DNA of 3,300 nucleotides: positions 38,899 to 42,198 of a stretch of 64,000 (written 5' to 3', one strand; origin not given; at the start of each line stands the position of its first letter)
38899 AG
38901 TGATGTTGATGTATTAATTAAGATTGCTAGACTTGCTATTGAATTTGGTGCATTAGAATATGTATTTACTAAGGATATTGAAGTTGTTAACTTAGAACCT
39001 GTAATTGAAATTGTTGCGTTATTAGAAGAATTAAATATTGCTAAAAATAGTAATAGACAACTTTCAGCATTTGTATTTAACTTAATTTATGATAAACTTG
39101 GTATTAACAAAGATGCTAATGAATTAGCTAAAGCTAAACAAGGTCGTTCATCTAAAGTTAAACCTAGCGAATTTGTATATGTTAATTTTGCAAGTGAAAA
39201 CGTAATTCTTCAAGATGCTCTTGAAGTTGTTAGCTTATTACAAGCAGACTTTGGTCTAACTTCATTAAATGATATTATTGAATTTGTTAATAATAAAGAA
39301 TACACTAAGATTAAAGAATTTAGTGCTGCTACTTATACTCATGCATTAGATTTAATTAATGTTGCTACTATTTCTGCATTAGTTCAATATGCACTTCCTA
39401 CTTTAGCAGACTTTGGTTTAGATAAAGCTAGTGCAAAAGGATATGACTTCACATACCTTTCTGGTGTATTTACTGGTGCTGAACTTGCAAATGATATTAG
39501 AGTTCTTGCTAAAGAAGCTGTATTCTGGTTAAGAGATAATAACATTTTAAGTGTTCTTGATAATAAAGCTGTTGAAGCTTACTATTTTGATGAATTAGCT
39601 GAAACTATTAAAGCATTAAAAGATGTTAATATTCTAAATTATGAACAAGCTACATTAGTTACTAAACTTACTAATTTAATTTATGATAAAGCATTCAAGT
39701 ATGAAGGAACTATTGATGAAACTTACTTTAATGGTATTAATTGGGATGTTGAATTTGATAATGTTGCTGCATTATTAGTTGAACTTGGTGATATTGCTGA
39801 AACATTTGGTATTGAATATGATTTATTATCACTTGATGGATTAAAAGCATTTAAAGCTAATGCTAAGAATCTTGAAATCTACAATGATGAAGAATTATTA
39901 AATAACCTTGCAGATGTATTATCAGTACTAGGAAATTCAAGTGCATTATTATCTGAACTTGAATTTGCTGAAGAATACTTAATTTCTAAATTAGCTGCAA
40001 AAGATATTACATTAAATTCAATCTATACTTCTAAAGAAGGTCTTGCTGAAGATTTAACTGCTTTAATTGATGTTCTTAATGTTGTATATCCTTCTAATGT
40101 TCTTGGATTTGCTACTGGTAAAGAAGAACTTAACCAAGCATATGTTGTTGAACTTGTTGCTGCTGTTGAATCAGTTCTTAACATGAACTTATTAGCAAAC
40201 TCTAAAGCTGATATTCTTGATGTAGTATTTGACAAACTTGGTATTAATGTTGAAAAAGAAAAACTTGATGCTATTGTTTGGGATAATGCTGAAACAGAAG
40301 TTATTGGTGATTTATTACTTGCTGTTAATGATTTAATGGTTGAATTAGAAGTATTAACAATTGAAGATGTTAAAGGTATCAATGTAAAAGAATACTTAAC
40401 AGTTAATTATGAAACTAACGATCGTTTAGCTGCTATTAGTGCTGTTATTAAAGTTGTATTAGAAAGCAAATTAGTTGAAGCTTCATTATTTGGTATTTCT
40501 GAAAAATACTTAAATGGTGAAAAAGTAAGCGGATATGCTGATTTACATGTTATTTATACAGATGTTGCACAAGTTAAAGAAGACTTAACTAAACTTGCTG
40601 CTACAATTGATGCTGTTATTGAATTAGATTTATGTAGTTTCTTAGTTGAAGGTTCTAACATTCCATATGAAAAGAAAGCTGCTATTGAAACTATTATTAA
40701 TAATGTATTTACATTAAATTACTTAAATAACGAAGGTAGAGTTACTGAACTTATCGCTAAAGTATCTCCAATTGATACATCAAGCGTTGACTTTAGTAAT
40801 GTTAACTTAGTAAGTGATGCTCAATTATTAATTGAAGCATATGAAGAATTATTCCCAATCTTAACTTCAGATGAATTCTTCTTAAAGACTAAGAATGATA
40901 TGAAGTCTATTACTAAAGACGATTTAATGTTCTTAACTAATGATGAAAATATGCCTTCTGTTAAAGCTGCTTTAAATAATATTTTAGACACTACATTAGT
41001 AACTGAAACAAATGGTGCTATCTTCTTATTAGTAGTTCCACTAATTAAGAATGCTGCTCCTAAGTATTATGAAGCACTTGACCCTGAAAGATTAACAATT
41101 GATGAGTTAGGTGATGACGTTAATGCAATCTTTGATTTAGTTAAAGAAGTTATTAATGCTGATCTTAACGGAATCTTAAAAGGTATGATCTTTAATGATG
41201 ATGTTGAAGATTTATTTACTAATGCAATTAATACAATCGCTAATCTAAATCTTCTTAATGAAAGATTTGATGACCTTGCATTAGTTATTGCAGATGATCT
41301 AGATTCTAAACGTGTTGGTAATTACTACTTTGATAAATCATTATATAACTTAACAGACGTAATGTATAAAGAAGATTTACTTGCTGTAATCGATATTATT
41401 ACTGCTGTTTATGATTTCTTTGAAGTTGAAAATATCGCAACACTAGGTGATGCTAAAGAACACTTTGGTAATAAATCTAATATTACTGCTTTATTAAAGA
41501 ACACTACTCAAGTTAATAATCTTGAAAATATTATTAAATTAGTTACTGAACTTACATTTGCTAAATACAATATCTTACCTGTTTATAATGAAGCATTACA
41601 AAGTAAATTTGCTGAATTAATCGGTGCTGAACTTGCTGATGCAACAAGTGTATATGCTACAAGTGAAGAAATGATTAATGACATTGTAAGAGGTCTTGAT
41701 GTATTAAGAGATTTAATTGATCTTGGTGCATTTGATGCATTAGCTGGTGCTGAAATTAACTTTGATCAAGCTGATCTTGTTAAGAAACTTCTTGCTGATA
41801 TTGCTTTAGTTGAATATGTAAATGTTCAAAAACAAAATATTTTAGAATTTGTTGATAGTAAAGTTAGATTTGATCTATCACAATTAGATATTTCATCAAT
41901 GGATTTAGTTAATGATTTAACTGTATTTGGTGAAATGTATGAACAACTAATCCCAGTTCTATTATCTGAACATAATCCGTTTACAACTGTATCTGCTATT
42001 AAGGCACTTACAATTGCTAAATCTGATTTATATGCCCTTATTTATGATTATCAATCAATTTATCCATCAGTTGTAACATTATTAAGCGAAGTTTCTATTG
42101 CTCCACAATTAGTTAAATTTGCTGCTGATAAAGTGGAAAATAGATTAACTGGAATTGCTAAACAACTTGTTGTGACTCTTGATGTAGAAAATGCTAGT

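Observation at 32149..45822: Giant 4557-aa (about 0.5 MDa) acidic repeat protein anchored by a CvpA-like 4-TM domain; 13.7-kb single ORF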

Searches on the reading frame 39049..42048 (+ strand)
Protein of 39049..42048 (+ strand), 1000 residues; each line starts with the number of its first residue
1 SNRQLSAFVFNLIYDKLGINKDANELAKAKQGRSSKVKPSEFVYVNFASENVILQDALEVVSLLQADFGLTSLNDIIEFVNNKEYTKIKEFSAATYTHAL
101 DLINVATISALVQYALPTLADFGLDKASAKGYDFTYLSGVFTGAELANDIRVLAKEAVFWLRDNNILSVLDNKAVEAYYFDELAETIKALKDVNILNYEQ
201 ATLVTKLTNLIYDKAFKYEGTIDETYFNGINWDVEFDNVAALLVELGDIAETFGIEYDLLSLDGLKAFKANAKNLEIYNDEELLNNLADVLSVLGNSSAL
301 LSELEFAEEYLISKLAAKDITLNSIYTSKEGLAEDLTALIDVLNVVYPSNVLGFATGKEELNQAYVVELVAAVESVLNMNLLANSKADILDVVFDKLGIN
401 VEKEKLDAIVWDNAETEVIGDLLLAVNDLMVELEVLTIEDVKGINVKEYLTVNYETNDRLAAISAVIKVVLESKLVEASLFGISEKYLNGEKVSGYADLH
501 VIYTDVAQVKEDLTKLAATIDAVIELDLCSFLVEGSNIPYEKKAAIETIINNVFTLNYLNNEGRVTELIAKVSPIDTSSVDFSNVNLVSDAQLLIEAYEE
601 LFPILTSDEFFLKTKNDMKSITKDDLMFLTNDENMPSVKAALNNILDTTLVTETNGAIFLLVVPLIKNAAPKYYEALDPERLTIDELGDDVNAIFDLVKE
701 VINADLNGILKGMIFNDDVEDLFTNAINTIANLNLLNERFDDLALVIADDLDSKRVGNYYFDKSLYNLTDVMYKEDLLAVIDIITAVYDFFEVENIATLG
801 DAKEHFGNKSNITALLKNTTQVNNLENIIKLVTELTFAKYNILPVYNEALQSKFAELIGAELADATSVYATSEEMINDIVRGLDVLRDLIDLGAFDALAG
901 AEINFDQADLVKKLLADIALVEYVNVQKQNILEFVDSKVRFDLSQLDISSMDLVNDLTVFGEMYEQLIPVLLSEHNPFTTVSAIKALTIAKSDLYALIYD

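Call 9: search_protein_families(library=pfam, proteins=[window:39049-42048:+], max_evalue=10)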
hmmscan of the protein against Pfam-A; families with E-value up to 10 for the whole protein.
window:39049-42048:+ (1000 aa): 1 family
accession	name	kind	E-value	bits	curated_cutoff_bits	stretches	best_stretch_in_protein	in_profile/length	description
PF07032.16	DUF1322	-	3.4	8.7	25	1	166-214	17-64/73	Protein of unknown function (DUF1322)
